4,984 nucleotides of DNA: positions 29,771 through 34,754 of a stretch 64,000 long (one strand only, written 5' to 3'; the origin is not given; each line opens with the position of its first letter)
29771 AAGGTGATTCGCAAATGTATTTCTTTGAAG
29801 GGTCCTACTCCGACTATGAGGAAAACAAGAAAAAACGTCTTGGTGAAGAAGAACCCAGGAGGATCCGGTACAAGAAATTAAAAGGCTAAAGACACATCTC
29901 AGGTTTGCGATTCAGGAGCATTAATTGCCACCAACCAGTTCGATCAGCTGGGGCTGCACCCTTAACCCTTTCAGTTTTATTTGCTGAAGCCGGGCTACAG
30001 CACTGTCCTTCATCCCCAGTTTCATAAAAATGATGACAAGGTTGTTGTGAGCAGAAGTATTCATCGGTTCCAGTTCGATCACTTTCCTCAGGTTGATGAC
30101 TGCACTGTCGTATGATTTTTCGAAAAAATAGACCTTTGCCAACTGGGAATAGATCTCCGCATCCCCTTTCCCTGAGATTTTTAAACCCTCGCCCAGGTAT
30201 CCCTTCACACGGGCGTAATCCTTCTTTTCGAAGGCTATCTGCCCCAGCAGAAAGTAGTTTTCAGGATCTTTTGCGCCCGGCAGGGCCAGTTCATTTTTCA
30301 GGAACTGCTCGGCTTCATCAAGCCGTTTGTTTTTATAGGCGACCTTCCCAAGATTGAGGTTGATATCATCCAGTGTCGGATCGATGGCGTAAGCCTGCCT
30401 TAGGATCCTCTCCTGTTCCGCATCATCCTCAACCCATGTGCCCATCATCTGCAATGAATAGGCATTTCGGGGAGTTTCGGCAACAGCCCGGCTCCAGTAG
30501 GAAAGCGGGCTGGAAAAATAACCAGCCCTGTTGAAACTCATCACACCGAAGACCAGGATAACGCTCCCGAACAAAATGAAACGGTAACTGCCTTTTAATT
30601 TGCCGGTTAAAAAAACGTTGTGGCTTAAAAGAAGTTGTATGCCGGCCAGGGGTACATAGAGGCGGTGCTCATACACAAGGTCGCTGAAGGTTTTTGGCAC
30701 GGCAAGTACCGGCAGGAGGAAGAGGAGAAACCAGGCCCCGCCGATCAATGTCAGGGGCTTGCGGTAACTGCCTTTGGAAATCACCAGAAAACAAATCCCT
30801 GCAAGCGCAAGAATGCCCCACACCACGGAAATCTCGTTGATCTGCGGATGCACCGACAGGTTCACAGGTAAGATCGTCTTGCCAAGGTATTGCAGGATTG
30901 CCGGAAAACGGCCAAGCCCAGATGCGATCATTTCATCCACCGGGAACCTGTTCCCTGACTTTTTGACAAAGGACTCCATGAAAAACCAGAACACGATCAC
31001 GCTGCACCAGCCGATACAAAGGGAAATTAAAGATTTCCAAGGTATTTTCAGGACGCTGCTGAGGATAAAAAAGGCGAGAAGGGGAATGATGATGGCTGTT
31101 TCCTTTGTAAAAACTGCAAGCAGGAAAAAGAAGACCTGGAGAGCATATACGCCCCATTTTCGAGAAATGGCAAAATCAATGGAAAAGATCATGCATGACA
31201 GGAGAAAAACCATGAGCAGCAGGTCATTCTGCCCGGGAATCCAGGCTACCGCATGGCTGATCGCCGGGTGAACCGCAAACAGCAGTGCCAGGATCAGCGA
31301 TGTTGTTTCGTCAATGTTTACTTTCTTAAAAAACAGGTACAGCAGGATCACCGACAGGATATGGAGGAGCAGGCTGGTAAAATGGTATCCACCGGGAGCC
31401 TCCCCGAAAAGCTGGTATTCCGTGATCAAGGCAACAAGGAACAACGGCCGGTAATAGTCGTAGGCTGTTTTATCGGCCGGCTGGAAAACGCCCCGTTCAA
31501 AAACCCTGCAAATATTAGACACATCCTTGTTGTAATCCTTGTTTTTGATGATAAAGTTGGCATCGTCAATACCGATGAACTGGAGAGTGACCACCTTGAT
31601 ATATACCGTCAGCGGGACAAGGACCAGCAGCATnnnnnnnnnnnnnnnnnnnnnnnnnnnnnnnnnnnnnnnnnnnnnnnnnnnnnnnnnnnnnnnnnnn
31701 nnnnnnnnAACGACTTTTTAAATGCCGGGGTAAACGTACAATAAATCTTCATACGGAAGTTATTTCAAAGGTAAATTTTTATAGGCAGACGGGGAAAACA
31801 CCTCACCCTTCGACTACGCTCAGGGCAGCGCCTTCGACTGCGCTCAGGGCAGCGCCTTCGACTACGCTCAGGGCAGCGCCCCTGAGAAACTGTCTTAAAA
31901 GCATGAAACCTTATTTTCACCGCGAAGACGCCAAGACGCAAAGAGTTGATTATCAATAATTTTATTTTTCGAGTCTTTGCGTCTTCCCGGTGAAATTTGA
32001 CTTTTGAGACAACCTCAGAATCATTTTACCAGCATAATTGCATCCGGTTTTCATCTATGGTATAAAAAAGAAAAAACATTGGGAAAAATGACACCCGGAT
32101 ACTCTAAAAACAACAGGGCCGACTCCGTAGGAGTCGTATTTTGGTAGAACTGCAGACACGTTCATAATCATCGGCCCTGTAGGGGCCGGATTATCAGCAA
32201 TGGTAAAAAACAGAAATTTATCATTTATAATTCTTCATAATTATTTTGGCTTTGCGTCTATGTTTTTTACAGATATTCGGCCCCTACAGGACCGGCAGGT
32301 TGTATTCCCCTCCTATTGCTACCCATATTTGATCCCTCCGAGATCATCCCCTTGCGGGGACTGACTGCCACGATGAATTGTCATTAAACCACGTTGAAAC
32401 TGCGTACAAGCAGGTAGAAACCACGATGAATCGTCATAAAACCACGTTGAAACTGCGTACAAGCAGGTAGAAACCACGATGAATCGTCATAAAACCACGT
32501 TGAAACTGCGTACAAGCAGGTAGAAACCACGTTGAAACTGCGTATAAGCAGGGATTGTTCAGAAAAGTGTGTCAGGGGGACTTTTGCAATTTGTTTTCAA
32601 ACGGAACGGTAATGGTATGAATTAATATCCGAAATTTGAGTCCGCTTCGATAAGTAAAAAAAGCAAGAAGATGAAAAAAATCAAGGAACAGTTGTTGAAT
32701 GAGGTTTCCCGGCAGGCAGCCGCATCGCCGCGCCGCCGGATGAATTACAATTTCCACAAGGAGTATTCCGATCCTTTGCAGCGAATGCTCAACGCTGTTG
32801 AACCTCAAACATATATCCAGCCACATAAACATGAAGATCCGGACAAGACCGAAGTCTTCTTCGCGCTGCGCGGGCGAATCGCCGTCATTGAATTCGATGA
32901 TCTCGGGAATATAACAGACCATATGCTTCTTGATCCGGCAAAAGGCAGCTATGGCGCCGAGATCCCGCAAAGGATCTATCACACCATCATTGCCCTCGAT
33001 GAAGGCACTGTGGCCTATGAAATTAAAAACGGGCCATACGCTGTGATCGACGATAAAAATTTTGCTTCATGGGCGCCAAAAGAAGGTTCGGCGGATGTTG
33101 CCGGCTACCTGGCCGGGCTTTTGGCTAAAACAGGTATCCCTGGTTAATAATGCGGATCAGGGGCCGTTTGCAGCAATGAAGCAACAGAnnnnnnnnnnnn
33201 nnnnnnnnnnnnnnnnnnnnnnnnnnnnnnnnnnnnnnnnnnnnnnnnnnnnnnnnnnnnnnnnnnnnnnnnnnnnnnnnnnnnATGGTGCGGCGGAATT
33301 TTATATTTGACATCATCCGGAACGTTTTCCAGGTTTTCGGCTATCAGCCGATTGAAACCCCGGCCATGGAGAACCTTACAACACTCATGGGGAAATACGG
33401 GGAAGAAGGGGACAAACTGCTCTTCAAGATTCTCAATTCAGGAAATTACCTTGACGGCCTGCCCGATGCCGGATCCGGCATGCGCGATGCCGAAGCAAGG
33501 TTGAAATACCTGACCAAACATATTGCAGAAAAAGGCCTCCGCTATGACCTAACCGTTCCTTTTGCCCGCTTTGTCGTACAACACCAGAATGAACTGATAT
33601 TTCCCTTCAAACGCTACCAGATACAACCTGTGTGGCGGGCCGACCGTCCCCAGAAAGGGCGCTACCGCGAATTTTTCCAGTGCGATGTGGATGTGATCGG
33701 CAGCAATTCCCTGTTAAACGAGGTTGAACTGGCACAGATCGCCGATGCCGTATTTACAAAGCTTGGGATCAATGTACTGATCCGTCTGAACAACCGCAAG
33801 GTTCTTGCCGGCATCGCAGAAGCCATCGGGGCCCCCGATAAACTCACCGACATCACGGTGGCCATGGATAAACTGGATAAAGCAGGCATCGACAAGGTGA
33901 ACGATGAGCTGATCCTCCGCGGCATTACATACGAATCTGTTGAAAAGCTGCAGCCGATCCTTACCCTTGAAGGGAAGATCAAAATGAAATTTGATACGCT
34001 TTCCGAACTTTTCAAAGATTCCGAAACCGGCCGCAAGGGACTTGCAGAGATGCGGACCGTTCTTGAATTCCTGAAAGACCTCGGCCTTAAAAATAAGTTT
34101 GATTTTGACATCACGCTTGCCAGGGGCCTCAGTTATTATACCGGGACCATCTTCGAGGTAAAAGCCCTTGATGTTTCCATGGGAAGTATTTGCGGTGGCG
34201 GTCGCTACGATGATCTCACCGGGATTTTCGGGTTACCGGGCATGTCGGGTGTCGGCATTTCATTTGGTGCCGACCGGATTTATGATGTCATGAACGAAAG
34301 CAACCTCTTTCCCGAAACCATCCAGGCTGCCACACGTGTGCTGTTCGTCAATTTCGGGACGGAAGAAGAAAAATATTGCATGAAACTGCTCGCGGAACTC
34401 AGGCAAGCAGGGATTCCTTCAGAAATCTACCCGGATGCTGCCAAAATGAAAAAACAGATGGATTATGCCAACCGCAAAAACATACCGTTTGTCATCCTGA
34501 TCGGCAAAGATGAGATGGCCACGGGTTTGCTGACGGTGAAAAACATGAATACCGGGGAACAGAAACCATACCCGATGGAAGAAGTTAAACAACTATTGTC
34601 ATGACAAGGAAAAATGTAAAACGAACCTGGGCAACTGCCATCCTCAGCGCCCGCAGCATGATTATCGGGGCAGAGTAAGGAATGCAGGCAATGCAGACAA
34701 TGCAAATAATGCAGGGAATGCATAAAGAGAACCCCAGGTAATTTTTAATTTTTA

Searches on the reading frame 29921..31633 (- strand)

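Call 80: search_protein_families(library=pfam, proteins=[window:29921-31633:-], max_evalue=0.00001)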
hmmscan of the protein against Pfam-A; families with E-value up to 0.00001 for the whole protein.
window:29921-31633:- (570 aa): 7 families
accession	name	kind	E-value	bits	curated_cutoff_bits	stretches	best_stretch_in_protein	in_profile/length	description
PF14559.12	TPR_19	-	3.6e-13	50.1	25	0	409-446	12-49/68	Tetratricopeptide repeat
PF13414.12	TPR_11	-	8.5e-10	38.6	26.8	0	500-540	2-42/42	TPR repeat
PF07719.23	TPR_2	-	1.9e-09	37.3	27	0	492-523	1-32/34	Tetratricopeptide repeat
PF13181.12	TPR_8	-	6.2e-09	35.8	25.7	0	492-523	1-32/34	Tetratricopeptide repeat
PF13431.12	TPR_17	-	9.6e-09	35.3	24.4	0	412-443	3-34/34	Tetratricopeptide repeat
PF13231.12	PMT_2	-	3e-07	31.2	26.1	1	73-211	14-154/160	Dolichyl-phosphate-mannose-protein mannosyltransferase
PF00515.34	TPR_1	-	3.5e-07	30.2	27.8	0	492-524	1-33/34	Tetratricopeptide repeat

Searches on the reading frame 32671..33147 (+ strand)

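Call 80: search_protein_families(library=pfam, proteins=[window:32671-33147:+], max_evalue=0.00001)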
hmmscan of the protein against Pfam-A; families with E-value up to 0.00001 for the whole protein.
window:32671-33147:+ (158 aa): 1 family
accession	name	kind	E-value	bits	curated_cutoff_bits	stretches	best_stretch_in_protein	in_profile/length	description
PF19480.5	DUF6016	-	4.5e-15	56.8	27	1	6-80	3-75/141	Domain of unknown function (DUF6016)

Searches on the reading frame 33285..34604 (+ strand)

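Call 80: search_protein_families(library=pfam, proteins=[window:33285-34604:+], max_evalue=0.00001)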
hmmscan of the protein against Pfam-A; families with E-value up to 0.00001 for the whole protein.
window:33285-34604:+ (439 aa): 2 families
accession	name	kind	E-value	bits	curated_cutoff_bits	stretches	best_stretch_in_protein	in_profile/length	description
PF13393.11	tRNA-synt_His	-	2e-31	109.8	25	1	84-331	66-307/308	Histidyl-tRNA synthetase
PF03129.25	HGTP_anticodon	-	4.8e-18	65.6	21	1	355-438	5-91/94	Anticodon binding domain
